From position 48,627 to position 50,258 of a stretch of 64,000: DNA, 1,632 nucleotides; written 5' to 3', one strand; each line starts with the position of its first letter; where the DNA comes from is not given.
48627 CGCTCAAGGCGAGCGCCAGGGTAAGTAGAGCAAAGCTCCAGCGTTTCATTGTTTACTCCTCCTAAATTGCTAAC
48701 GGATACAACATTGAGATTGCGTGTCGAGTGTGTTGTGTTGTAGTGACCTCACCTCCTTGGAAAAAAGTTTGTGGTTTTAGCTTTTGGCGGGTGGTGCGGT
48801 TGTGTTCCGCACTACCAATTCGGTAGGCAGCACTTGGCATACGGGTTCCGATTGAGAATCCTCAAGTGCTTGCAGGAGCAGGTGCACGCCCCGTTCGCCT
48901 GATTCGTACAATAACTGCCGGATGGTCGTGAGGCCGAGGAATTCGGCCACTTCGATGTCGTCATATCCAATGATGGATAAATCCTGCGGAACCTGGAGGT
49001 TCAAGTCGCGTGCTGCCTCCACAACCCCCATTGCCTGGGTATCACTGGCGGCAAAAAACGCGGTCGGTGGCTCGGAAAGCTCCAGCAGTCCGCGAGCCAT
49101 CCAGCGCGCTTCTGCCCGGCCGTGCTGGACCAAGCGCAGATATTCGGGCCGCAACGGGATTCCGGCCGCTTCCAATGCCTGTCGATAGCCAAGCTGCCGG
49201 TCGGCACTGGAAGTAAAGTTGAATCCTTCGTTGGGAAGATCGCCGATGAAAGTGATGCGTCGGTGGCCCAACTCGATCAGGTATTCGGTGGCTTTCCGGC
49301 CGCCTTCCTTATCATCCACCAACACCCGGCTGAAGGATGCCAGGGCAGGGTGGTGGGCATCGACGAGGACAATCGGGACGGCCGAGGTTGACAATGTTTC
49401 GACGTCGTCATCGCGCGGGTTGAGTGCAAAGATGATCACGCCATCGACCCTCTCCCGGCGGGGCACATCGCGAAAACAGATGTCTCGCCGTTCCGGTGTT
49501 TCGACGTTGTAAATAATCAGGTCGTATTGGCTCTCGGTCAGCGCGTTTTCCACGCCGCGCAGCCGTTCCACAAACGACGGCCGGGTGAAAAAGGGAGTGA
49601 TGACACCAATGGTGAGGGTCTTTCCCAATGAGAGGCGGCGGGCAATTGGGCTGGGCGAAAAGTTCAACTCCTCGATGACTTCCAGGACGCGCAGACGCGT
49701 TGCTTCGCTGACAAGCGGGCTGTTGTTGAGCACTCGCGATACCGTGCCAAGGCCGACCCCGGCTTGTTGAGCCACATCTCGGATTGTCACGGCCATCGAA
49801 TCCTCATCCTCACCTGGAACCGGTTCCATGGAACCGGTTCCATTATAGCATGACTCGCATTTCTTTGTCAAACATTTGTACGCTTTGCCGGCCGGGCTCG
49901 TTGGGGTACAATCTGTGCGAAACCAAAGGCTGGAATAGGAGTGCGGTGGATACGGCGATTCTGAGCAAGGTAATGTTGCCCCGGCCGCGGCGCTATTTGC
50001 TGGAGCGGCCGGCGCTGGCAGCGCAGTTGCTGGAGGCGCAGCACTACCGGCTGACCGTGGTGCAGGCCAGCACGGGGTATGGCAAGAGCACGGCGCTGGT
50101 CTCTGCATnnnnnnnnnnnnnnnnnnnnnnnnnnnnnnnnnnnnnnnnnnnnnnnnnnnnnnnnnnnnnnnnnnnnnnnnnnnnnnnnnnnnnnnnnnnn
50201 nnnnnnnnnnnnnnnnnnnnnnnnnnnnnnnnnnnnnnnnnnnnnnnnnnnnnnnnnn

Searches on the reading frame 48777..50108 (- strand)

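Call 4: search_protein_families(library=pfam, proteins=[window:48777-50108:-])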
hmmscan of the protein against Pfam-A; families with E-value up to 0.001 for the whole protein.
window:48777-50108:- (443 aa): 4 families
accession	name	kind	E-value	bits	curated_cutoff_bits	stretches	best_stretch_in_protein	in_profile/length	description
PF13377.12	Peripla_BP_3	-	1.9e-33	116.3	26.5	1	275-437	2-167/167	Periplasmic binding protein-like domain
PF00532.27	Peripla_BP_1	-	1.2e-19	71.3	22.2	1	165-385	2-226/281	Periplasmic binding proteins and sugar binding domain of LacI family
PF00356.27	LacI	-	4.3e-19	68.5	27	1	108-153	1-46/46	Bacterial regulatory proteins, lacI family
PF13407.12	Peripla_BP_4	-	4.5e-05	23.6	35.1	1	167-385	1-219/258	Periplasmic binding protein domain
